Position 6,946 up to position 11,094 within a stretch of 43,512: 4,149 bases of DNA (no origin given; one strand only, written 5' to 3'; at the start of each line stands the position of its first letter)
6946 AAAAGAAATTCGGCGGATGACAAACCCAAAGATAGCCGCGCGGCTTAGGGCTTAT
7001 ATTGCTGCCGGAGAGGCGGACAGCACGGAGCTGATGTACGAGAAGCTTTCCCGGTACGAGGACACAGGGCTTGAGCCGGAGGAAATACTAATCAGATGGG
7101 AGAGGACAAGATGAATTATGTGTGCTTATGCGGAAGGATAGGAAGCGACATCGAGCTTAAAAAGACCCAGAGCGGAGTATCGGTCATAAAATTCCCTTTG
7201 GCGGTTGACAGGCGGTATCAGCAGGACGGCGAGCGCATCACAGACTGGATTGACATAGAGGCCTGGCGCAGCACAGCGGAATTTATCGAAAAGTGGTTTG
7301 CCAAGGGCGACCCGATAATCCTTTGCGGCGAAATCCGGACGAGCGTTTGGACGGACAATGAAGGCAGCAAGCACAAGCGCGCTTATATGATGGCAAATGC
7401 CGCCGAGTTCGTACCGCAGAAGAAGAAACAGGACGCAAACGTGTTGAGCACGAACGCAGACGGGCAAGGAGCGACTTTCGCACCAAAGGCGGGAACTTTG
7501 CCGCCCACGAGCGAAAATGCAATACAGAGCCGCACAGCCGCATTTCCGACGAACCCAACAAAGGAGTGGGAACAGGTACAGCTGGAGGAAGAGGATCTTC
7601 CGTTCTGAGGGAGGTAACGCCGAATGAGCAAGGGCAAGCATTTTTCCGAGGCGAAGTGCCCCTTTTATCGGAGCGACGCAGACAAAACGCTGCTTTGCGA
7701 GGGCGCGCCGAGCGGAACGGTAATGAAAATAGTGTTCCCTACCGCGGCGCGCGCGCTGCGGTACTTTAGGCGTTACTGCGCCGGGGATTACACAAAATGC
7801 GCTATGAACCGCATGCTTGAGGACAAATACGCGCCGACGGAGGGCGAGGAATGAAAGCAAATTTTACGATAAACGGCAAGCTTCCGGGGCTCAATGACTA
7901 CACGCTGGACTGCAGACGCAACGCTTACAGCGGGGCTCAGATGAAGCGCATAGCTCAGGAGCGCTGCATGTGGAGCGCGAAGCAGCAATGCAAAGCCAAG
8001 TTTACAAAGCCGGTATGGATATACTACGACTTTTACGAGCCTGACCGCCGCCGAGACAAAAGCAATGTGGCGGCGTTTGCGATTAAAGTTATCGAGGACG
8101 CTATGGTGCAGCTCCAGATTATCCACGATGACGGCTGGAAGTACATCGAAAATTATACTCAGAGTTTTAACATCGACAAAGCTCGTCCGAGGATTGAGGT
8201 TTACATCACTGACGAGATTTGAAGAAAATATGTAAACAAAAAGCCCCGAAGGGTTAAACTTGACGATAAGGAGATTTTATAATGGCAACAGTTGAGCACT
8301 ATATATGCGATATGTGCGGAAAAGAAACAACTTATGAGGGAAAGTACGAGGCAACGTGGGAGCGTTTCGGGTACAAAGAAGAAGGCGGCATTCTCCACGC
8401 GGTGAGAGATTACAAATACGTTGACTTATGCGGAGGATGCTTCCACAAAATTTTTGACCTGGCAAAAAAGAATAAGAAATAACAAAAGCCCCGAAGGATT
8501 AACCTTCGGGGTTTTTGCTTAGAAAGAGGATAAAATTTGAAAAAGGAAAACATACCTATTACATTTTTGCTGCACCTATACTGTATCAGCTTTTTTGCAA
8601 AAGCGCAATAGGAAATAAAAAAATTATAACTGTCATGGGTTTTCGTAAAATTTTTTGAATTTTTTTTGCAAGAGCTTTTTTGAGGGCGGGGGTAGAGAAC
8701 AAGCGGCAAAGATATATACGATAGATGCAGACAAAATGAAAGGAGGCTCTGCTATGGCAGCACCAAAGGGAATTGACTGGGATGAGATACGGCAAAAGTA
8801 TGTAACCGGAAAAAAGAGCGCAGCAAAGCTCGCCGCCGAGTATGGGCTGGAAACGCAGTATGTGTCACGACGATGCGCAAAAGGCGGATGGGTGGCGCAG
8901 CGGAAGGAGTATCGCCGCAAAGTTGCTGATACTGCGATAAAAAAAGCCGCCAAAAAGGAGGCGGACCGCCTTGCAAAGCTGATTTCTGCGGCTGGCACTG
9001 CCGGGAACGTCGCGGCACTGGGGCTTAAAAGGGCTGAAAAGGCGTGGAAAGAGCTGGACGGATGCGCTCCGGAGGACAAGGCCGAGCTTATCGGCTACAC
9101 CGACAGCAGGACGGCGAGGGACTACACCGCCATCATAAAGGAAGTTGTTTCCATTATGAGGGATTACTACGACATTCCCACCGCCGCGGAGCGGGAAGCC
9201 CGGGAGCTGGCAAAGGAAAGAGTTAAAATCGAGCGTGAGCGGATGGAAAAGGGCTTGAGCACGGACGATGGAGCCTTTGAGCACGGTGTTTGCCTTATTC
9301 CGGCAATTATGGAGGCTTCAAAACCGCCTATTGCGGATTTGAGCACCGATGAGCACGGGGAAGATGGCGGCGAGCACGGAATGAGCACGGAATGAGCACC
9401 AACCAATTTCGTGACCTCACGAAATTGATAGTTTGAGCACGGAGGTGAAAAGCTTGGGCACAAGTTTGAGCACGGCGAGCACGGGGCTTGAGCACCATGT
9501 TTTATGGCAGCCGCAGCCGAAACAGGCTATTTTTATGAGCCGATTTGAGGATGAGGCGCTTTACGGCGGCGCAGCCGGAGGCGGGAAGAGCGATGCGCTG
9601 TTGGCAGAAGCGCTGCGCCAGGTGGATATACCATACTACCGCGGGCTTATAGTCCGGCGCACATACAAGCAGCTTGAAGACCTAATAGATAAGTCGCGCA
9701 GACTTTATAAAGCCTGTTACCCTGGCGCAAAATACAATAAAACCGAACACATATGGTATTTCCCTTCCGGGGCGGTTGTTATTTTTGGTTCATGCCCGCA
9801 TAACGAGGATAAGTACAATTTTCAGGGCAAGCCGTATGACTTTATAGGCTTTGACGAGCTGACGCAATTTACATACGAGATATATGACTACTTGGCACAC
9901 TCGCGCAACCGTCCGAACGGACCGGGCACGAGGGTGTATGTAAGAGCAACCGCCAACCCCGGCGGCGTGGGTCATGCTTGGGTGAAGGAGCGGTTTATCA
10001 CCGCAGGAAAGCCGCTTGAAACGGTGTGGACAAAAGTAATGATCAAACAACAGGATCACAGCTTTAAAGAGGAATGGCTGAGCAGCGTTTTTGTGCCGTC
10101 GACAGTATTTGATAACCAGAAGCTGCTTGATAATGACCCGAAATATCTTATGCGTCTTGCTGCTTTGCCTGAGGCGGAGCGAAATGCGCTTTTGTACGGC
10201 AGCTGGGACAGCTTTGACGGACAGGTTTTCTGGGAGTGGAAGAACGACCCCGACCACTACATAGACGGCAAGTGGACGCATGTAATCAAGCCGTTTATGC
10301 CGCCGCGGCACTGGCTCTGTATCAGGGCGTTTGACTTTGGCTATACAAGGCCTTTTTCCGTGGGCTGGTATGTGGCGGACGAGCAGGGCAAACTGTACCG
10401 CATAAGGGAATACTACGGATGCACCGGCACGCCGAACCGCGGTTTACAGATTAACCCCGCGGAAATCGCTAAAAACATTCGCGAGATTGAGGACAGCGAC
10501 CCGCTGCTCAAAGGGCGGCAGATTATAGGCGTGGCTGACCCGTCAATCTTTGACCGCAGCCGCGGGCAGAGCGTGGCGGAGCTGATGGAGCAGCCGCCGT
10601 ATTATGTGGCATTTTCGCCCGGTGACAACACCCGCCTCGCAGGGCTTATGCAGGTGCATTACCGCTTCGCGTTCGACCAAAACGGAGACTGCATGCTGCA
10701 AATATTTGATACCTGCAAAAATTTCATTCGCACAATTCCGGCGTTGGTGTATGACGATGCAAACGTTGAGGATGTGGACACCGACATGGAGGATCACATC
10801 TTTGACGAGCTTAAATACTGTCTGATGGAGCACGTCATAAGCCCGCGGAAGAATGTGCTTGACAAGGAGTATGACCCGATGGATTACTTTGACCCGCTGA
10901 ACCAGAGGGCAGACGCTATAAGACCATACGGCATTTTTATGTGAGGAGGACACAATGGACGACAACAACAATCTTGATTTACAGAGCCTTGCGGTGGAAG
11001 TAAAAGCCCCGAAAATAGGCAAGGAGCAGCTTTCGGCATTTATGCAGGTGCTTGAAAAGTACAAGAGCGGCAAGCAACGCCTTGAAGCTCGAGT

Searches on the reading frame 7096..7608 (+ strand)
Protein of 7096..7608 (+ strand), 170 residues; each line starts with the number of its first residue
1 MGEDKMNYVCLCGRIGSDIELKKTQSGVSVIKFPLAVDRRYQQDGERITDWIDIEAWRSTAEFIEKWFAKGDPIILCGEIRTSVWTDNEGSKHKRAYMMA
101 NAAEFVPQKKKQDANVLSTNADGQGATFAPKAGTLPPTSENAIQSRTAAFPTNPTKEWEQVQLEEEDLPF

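Call 69: search_protein_families(library=phrogs, proteins=[window:7096-7608:+], max_evalue=0.001)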
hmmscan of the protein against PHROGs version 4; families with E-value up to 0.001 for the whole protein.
window:7096-7608:+ (170 aa): 2 families
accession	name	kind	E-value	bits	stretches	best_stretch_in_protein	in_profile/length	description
phrog_44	-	DNA, RNA and nucleotide metabolism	7.9e-33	115.4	1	3-139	84-206/271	single strand DNA binding protein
phrog_25370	-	unknown function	5e-07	30.3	1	6-48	2-45/48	-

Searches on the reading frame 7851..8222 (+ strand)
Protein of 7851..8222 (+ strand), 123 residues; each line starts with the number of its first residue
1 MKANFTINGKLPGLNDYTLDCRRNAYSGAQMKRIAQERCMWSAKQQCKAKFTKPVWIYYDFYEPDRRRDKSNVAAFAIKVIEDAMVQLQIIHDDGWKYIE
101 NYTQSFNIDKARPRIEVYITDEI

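Call 69: search_protein_families(library=phrogs, proteins=[window:7851-8222:+], max_evalue=0.001)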
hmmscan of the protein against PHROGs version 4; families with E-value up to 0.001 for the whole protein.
window:7851-8222:+ (123 aa): 6 families
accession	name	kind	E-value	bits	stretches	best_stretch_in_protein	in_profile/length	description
phrog_1682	-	DNA, RNA and nucleotide metabolism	9.5e-34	118.3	1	2-121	28-144/387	RusA-like Holliday junction resolvase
phrog_33948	-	unknown function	6.8e-09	36.4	1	44-119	47-124/280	-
phrog_34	-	DNA, RNA and nucleotide metabolism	2.5e-08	34.9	1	31-121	106-193/259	RusA-like Holliday junction resolvase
phrog_11894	-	DNA, RNA and nucleotide metabolism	1.3e-05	26.4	1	37-118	42-119/122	RusA-like Holliday junction resolvase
phrog_21721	-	DNA, RNA and nucleotide metabolism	0.0004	20.9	1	63-120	71-129/265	RusA-like Holliday junction resolvase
phrog_4632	-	DNA, RNA and nucleotide metabolism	0.0008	20.2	0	33-120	55-157/171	RusA-like Holliday junction resolvase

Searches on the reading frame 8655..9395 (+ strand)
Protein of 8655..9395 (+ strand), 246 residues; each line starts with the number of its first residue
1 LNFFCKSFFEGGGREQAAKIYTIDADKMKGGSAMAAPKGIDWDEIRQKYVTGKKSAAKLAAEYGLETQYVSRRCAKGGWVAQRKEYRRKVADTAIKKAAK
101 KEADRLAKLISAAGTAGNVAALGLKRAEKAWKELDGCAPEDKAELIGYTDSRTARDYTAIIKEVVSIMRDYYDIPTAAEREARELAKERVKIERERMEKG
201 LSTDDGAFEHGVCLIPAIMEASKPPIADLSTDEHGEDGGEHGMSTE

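Call 70: search_protein_families(library=phrogs, proteins=[window:8655-9395:+], max_evalue=0.001)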
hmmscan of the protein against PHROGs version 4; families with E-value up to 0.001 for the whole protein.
window:8655-9395:+ (246 aa): 1 family
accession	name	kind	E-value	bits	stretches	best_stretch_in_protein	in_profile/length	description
phrog_1206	-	head and packaging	1.5e-10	42.3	1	38-134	5-107/207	terminase small subunit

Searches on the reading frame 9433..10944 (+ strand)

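Call 70: search_protein_families(library=phrogs, proteins=[window:9433-10944:+], max_evalue=0.001)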
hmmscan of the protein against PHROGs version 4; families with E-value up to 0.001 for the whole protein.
window:9433-10944:+ (503 aa): 5 families
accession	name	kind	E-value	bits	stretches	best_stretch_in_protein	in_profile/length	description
phrog_979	-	head and packaging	8.1e-60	204.2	1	19-306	146-446/642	terminase large subunit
phrog_2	-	head and packaging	4.3e-37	129.3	1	23-474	262-600/807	terminase large subunit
phrog_9526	-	head and packaging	9e-27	95.2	1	28-256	12-268/280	terminase large subunit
phrog_5653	-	head and packaging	6.6e-10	40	1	282-473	18-186/199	terminase large subunit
phrog_10250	-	head and packaging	0.00056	20.7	0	417-473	162-221/228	terminase large subunit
